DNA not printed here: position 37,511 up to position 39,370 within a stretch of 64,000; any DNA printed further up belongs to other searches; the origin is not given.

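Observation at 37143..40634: Convergent four-gene operon with a MORC-like GHKL ATPase and a small P-loop ATPase abutting the methyltransferase/helicase module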

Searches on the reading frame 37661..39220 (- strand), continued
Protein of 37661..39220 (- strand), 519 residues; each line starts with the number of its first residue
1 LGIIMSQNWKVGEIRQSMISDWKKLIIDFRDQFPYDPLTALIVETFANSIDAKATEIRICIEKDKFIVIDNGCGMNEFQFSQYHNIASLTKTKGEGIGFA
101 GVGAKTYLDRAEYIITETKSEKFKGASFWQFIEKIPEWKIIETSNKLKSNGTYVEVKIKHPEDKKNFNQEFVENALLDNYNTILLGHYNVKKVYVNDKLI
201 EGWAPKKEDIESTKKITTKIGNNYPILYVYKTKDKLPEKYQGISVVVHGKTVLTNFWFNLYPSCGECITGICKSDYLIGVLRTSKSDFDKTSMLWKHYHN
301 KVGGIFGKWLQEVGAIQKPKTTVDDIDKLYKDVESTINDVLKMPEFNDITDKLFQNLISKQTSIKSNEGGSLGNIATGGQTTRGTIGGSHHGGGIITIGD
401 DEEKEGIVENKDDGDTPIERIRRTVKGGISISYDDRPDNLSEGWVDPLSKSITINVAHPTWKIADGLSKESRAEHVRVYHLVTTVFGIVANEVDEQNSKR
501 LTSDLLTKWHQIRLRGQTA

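Call 31: predict_structure(alignment_id=A1)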
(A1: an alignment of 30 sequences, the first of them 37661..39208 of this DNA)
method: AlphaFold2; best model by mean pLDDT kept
length: 515 residues; sequences in the alignment: 30
mean_pLDDT: 75.7   pTM: 0.66
mean pLDDT of the five models: 75.7, 75.3, 74.3, 74.1, 73.9
residues with pLDDT >= 90: 148; 70-90: 225; 50-70: 57; < 50: 85
segments of 3 or more residues with pLDDT < 50: 83-88, 90-92, 354-423, 512-515
pLDDT, mean of each block of 10 residues (from residue 1): 71 71 68 88 90 94 94 85 49 66 89 92 86 88 91 93 93 94 93 95 93 80 93 92 91 82 93 77 75 82 88 60 73 79 67 46 32 31 33 34 36 31 62 78 74 85 83 87 83 84 82 46
secondary structure, 60 per line:
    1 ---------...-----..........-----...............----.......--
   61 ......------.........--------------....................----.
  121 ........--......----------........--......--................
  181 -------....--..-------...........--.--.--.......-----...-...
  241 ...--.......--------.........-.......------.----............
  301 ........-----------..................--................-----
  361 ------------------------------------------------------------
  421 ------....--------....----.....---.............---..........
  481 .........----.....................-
elements in order: E10-12 H18-27 H33-47 E52-58 E61-66 H73-81 H96-106 E107-115 E120-128 E131-136 E147-154 H157-162 H165-180 E188-191 E206-213 E222-228 E238-243 E246-252 E264-269 H271-276 H289-308 H320-337 H340-355 E427-430 E439-442 E447-451 H455-467 H471-489 H494-514

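Call 38: fold_search(model_id=the predicted structure, library=pdb)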
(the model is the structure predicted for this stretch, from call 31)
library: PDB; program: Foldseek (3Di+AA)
matches with E <= 10: 1269; with E <= 0.001: 615
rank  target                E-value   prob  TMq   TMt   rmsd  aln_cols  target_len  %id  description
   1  4z1h                  1.9e-13  1.00  0.38  0.44  11.4       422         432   12  Crystal structure of human Trap1 with SMTIN-P01 (released 2015-04-22)
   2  7c7c                  3.5e-13  1.00  0.39  0.45  11.4       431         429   12  Crystal structure of human TRAP1 with SJT104 (released 2021-05-26)
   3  5y3o                  3.9e-13  1.00  0.37  0.43   8.9       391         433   13  Structure of TRAP1 complexed with DN320 (released 2017-08-30)
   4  5tvu_A                3.9e-13  1.00  0.39  0.35  21.0       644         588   10  Crystal structure of mitochondrial Hsp90 (TRAP1) with ATP in absence of Mg (released 2018-03-14)
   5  7u8v                  4.3e-13  1.00  0.39  0.44  12.8       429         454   14  hTRAP1 with inhibitors (released 2023-08-16)
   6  4j0b_A                5.1e-13  1.00  0.43  0.38  20.7       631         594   12  Structure of mitochondrial Hsp90 (TRAP1) with ADP-BeF3 (released 2014-01-22)
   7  5uls_B                5.7e-13  1.00  0.41  0.34  20.6       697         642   12  Structure of GRP94 in the active conformation (released 2017-09-27)
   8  5y3n                  6.0e-13  1.00  0.37  0.43  13.0       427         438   13  Structure of TRAP1 complexed with DN401 (released 2017-08-30)
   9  7exp_A                7.9e-13  1.00  0.39  0.35  20.0       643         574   12  Crystal structure of zebrafish TRAP1 with AMPPNP and MitoQ (released 2022-01-05)
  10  6d14_A                9.3e-13  1.00  0.40  0.37  20.5       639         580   12  Zebrafish TRAP1 bound to AMPPNP and calcium in the asymmetric closed state (released 2018-04-25)
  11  5tth_A                1.0e-12  1.00  0.39  0.31  11.6       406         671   14  Heterodimeric SpyCatcher/SpyTag-fused zebrafish TRAP1 in ATP/ADP-hybrid state (released 2017-08-23)
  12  4z1f                  1.1e-12  1.00  0.37  0.43   9.2       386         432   13  Crystal structure of human Trap1 with PU-H71 (released 2015-04-22)
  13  4ipe_A                1.1e-12  1.00  0.40  0.36  21.3       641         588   12  Crystal structure of mitochondrial Hsp90 (TRAP1) with AMPPNP (released 2014-01-22)
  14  5fwk_B                1.1e-12  1.00  0.39  0.32  22.0       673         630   11  Atomic cryoEM structure of Hsp90-Cdc37-Cdk4 complex (released 2016-07-06)
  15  9a6t_B                1.5e-12  1.00  0.40  0.34   9.4       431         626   13  Integrative model of DNAK-HTPG by crosslinking MS and deep learning (released 2024-09-18)
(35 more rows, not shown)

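Call 49: search_protein_families(library=pfam, alignment_id=A3, max_evalue=0.00001)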
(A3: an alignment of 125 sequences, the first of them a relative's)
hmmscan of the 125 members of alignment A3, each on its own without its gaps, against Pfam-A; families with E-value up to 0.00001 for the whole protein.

A. member 1, L001:6900-8408:- (502 aa): 1 family
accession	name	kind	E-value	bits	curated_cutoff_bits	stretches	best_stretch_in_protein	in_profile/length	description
PF13091.12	PLDc_2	-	1.4e-26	93.4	27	2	233-362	3-130/132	PLD-like domain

B. families by the number of members that match (of 125 scanned): 186 families (the first 25 are shown)
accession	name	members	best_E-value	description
PF12838.12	Fer4_7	4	7.3e-15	4Fe-4S dicluster domain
PF01555.25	N6_N4_Mtase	3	1.1e-41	DNA methylase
PF00004.35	AAA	3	2.5e-23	ATPase family associated with various cellular activities (AAA)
PF00037.32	Fer4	3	1.9e-14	4Fe-4S binding domain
PF13187.11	Fer4_9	3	3.1e-12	4Fe-4S dicluster domain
PF14697.11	Fer4_21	3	1.1e-09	4Fe-4S dicluster domain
PF12002.13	MgsA_C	2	3e-65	MgsA AAA+ ATPase C terminal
PF13361.12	UvrD_C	2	5e-42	UvrD-like helicase C-terminal domain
PF16193.11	AAA_assoc_2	2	1.1e-30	AAA C-terminal domain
PF02771.21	Acyl-CoA_dh_N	2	1.9e-19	Acyl-CoA dehydrogenase, N-terminal domain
PF07728.20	AAA_5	2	2.8e-17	AAA domain (dynein-related subfamily)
PF05496.18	RuvB_N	2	2.2e-16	Holliday junction DNA helicase RuvB P-loop domain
PF02384.22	N6_Mtase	2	5.6e-14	N-6 DNA Methylase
PF14072.11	DndB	2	1.1e-12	DNA-sulfur modification-associated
PF13191.12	AAA_16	2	2.4e-10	AAA ATPase domain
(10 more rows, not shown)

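Call 71: find_related_loci(query=A1, collection=viral_contigs, flank=8000)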
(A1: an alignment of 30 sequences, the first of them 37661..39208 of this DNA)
Query A1 (515 aa) in viral_contigs; peptide patterns used: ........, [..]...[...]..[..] (x = any residue, [..] = any of these).
35 stretches matched a pattern, but none encodes a relative of the query by tblastn (E <= 1e-3).

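Call 72: search_protein_representatives(alignment_id=A1)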
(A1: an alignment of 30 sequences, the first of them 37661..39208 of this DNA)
Query: 30 sequences, 511 profile positions. Proteins with E-value up to 0.001 (for the whole library): 1232; up to 1e-10: 416; up to 1e-30: 176. The best 150 are listed.
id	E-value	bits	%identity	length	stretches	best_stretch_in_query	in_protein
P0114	2.0e-206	702.9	-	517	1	4-509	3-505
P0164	1.1e-163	561.8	-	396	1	2-367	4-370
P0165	3.0e-158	543.9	-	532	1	4-510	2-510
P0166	1.1e-147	509.0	-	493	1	12-505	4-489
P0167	1.1e-142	492.6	-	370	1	137-503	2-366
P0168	3.7e-133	461.2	-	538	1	13-509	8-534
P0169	1.3e-126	439.6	-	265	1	33-287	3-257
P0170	9.5e-111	387.2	-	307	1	10-311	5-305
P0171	6.7e-108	377.8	-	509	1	10-505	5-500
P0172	7.9e-107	374.3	-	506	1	15-501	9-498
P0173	3.0e-106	372.4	-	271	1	233-506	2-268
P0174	2.1e-104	366.3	-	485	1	29-504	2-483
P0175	9.5e-103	360.8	-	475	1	37-499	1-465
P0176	1.7e-95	336.9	-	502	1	17-505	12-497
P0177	2.5e-94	333.0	-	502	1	17-494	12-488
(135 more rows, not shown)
